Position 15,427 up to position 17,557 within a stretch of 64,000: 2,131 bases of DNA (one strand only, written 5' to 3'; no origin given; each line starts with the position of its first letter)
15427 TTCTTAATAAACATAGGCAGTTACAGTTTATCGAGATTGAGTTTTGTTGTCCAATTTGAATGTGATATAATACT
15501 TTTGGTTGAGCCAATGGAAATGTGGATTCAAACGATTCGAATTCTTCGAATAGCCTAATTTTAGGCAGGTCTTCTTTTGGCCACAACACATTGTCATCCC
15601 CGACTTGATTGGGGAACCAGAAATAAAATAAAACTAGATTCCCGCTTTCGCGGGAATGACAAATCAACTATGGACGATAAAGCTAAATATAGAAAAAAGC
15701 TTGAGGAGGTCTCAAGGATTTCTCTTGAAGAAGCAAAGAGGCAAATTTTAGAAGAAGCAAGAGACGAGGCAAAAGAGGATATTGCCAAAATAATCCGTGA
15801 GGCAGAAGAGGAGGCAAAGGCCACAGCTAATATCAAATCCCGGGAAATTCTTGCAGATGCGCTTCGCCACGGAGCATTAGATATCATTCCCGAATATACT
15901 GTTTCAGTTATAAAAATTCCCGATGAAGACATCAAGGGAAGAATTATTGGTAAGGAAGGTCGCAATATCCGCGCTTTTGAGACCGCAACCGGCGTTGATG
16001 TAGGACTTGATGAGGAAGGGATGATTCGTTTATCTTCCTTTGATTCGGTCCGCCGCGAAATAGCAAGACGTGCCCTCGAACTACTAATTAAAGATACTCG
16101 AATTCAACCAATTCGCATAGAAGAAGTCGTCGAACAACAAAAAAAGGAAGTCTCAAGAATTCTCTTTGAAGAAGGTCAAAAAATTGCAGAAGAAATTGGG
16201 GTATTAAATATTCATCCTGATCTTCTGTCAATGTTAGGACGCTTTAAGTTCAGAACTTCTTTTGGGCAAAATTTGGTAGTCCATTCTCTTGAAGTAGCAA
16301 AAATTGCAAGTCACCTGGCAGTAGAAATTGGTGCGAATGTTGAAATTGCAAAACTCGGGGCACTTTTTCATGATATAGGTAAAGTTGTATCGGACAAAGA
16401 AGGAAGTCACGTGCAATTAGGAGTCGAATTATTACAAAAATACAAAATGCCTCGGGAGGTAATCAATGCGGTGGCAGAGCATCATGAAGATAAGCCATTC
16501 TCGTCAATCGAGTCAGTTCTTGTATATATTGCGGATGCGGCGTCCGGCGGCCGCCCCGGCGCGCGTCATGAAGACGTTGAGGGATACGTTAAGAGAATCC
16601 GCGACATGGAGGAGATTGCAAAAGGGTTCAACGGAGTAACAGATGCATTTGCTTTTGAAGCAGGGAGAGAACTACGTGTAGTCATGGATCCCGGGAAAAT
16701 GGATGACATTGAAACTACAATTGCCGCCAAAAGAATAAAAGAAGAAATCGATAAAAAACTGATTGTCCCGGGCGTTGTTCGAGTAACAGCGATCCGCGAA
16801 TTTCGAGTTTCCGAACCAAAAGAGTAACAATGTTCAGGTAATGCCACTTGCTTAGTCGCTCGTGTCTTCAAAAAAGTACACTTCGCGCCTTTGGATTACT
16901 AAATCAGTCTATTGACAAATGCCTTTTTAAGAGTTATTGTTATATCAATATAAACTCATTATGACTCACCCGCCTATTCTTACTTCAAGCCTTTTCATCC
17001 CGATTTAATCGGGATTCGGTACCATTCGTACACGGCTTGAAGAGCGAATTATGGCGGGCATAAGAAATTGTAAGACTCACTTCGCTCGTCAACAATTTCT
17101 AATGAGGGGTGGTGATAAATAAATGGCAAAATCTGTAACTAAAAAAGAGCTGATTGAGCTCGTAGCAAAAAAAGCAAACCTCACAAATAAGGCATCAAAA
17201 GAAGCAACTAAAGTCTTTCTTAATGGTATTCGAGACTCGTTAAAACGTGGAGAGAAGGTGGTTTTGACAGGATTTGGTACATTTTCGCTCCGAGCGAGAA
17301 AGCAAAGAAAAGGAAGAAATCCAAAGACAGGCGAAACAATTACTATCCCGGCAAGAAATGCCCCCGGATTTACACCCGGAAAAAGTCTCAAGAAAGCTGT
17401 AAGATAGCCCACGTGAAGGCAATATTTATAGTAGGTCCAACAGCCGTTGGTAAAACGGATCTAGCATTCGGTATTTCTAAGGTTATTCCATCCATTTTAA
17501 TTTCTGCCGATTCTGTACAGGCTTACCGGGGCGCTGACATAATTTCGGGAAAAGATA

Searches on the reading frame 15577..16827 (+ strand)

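Call 17: search_protein_families(library=pfam, proteins=[window:15577-16827:+])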
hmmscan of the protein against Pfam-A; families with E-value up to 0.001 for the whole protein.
window:15577-16827:+ (416 aa): 4 families
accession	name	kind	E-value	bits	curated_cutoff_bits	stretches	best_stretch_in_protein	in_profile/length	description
PF01966.28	HD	-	2.2e-20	73.5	22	1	235-321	3-112/116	HD domain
PF12072.13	RNase_Y_N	-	2.7e-13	50.2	32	1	34-102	132-200/201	RNase Y N-terminal region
PF08668.18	HDOD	-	5.7e-07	29.7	22.9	1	232-271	94-134/196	HDOD domain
PF00013.35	KH_1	-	1.2e-05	25.4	21.5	1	112-158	4-55/66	KH domain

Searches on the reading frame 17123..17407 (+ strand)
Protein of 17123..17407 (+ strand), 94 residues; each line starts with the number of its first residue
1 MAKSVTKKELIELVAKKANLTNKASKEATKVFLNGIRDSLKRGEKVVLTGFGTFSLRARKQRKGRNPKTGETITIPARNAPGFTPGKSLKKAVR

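Call 17: search_protein_families(library=pfam, proteins=[window:17123-17407:+])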
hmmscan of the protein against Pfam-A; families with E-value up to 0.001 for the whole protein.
window:17123-17407:+ (94 aa): 2 families
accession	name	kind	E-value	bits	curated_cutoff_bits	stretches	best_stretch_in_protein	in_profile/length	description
PF00216.26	Bac_DNA_binding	-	4.3e-32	110.7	22.4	1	5-93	1-89/90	Bacterial DNA-binding protein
PF18291.6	HU-HIG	-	2.5e-06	28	26.2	1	3-93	30-118/125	HU domain fused to wHTH, Ig, or Glycine-rich motif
